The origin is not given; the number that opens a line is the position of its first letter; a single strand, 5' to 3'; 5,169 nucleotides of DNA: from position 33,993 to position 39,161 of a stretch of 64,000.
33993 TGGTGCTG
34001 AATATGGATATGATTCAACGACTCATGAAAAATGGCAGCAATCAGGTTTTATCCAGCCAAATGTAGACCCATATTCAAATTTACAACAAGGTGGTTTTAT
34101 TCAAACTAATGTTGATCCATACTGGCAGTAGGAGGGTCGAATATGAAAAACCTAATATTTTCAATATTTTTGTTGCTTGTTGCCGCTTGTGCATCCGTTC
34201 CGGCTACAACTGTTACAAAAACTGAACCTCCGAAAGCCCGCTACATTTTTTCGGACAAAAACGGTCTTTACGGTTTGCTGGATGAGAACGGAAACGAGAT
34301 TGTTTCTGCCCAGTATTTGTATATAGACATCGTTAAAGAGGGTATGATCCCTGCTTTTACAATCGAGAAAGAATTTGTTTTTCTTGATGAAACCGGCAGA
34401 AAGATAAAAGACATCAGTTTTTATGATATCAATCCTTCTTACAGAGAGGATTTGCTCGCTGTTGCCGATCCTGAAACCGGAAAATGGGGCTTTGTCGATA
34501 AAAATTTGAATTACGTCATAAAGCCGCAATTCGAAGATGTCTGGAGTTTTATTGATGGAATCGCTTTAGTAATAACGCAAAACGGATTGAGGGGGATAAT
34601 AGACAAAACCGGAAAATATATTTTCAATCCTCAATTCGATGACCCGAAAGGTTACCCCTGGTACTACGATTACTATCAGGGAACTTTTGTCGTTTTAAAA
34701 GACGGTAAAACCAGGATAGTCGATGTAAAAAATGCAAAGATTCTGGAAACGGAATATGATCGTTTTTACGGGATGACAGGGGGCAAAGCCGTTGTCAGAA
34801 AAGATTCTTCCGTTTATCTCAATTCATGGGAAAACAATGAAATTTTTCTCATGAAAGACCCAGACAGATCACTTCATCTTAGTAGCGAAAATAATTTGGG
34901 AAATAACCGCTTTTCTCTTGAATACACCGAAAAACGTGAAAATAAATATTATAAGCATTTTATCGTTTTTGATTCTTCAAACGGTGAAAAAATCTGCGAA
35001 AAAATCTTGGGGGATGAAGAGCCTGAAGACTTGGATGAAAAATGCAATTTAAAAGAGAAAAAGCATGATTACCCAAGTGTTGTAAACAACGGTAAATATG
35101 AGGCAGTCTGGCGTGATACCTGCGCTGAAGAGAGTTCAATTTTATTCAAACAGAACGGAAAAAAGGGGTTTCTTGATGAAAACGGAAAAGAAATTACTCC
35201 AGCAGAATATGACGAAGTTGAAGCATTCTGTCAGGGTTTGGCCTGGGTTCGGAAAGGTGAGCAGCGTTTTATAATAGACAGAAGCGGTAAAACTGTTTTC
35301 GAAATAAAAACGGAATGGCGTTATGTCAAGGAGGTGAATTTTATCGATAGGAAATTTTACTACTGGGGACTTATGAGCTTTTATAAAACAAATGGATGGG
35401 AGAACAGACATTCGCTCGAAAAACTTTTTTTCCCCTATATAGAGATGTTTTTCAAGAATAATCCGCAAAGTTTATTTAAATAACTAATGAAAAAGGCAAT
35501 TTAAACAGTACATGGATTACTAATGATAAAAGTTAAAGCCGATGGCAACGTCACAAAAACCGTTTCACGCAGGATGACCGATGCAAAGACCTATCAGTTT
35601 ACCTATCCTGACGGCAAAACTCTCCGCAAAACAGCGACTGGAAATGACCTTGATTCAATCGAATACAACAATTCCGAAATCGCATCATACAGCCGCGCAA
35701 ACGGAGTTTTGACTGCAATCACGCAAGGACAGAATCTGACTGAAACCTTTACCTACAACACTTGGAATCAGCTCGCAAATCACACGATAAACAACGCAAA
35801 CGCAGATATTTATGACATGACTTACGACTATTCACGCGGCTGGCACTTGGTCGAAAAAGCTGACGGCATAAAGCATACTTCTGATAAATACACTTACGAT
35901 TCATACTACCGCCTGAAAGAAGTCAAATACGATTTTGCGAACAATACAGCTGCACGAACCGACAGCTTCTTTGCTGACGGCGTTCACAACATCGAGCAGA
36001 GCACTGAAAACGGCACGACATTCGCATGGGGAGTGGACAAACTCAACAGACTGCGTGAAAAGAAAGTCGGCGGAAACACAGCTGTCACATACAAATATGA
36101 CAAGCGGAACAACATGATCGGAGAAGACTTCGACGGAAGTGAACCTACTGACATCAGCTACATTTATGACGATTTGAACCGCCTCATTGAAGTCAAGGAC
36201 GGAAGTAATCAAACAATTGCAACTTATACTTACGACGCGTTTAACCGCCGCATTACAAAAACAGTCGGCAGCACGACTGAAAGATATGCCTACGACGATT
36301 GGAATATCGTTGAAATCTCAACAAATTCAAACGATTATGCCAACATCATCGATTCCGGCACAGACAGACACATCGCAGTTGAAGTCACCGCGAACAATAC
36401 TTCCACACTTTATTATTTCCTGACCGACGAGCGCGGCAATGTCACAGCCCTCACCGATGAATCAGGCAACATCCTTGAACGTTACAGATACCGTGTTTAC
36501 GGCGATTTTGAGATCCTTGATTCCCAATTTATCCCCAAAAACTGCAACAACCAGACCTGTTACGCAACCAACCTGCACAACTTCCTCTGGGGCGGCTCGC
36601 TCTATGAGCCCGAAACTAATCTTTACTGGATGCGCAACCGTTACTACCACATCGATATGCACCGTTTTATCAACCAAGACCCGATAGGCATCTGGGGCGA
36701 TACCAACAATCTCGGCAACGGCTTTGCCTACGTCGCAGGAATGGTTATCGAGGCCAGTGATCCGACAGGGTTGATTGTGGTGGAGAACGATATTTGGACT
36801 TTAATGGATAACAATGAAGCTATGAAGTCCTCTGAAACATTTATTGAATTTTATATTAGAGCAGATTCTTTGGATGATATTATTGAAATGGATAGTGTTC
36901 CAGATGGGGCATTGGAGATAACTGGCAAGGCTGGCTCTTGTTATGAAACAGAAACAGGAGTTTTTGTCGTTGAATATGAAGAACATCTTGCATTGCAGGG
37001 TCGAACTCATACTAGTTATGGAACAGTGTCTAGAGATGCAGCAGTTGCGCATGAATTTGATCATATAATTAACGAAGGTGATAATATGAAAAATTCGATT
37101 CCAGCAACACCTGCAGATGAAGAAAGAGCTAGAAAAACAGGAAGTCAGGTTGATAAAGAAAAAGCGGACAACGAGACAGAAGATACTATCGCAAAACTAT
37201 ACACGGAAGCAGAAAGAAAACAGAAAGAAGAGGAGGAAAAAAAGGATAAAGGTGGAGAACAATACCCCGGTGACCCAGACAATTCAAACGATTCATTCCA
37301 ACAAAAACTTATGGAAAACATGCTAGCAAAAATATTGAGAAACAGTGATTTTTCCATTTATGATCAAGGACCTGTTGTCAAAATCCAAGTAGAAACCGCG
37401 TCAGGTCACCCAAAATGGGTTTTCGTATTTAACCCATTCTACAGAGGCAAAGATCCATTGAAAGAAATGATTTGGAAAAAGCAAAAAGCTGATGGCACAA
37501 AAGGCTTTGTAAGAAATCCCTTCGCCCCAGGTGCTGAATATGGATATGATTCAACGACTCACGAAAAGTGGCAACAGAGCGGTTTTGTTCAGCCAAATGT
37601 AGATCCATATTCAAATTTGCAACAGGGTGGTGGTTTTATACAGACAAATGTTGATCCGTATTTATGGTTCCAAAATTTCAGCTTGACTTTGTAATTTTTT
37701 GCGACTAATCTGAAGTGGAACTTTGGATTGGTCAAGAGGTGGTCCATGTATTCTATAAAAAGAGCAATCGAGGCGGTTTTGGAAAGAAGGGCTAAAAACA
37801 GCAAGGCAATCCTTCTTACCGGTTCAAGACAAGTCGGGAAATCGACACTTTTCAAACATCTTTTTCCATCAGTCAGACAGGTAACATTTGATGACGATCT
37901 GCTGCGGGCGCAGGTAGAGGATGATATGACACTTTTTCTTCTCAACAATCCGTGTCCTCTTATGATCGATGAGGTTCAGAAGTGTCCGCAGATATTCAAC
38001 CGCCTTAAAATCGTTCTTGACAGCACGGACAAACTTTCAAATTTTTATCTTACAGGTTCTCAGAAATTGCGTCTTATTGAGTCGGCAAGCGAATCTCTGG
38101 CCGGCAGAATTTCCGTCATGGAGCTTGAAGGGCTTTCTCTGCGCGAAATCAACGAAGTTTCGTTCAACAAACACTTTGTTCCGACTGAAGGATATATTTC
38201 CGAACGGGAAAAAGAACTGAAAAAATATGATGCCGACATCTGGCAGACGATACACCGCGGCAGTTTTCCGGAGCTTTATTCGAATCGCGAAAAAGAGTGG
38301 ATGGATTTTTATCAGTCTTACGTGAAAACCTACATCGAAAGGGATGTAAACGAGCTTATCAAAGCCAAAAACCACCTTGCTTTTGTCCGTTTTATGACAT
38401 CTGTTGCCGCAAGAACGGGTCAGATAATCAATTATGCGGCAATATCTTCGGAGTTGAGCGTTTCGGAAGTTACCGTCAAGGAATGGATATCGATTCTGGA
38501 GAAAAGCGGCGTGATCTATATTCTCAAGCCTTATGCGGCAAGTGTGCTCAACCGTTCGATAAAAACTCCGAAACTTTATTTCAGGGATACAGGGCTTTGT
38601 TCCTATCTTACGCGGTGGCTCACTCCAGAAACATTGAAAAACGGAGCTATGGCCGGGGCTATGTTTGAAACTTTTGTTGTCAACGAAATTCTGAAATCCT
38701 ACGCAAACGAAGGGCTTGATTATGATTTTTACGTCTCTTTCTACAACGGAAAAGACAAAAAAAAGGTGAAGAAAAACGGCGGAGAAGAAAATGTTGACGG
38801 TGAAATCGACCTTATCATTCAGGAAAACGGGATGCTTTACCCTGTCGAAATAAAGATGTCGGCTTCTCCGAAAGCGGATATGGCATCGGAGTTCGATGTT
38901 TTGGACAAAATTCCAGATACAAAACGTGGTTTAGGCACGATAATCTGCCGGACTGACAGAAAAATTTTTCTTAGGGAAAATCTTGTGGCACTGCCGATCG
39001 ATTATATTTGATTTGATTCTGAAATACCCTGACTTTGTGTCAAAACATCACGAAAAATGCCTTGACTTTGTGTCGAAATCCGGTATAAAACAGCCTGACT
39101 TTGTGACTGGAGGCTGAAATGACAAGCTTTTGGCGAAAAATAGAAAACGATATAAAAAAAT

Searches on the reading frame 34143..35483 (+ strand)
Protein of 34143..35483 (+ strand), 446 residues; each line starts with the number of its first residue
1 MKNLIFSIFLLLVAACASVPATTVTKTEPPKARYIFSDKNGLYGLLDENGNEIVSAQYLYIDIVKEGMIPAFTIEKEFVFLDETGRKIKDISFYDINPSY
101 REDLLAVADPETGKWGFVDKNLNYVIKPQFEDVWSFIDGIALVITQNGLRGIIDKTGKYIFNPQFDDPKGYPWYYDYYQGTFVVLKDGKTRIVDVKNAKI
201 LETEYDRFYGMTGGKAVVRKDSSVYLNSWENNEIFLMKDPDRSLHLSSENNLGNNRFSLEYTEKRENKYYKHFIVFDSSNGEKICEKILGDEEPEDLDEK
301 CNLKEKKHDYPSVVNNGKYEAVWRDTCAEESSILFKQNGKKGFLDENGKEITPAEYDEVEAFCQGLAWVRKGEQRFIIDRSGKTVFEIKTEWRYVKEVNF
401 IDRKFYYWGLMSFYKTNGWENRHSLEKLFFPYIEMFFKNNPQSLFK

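Call 9: search_protein_families(library=pfam, proteins=[window:34143-35483:+], max_evalue=0.1)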
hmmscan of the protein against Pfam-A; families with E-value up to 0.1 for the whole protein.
window:34143-35483:+ (446 aa): 2 families
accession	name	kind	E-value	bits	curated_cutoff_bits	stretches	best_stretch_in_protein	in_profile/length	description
PF14903.11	WG_beta_rep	-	4.5e-25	87.8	25.6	3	115-144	1-30/35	WG containing repeat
PF09756.15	DDRGK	-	0.026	14.6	27.8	0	137-161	131-155/188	DDRGK domain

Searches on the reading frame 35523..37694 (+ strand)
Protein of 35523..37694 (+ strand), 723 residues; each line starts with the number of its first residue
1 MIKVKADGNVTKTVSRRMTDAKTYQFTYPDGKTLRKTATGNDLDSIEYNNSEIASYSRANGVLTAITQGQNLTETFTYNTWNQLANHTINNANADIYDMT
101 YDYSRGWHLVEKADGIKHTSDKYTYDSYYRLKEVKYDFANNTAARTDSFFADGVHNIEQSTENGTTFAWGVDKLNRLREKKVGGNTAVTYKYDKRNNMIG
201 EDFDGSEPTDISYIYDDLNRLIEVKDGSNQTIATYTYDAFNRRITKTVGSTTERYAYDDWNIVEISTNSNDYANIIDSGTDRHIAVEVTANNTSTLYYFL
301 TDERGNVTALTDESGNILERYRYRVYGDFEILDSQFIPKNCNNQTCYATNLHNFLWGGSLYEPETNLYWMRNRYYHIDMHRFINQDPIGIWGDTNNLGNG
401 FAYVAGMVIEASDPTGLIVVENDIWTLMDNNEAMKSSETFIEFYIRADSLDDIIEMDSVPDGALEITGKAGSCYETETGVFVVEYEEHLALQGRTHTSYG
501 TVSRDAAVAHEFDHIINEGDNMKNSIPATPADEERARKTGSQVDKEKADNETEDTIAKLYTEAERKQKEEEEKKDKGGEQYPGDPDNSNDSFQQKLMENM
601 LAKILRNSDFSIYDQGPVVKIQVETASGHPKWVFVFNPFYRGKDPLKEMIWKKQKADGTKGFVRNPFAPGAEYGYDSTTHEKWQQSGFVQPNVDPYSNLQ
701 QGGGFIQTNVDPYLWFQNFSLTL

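Call 11: search_protein_families(library=pfam, proteins=[window:35523-37694:+], max_evalue=0.01)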
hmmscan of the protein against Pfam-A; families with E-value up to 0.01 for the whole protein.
window:35523-37694:+ (723 aa): 2 families
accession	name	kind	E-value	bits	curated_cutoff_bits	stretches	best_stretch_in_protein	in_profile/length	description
PF05593.20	RHS_repeat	-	3e-10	40.7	22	1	215-248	1-33/38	RHS Repeat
PF03527.20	RHS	-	0.0067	16.7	27.9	0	297-328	2-33/38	RHS protein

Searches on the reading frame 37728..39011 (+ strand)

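Call 11: search_protein_families(library=pfam, proteins=[window:37728-39011:+], max_evalue=0.01)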
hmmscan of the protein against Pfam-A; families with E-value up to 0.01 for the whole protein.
window:37728-39011:+ (427 aa): 4 families
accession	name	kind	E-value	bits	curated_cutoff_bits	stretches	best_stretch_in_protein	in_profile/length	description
PF13635.12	DUF4143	-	3.1e-40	138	28.1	1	204-377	1-159/160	Domain of unknown function (DUF4143)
PF13173.12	AAA_14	-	4.8e-23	82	27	1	25-141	2-128/129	AAA domain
PF13191.12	AAA_16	-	0.0048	17.8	32.6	0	13-50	11-49/167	AAA ATPase domain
PF13401.12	AAA_22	-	0.0048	17.6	27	0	24-67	4-45/130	AAA domain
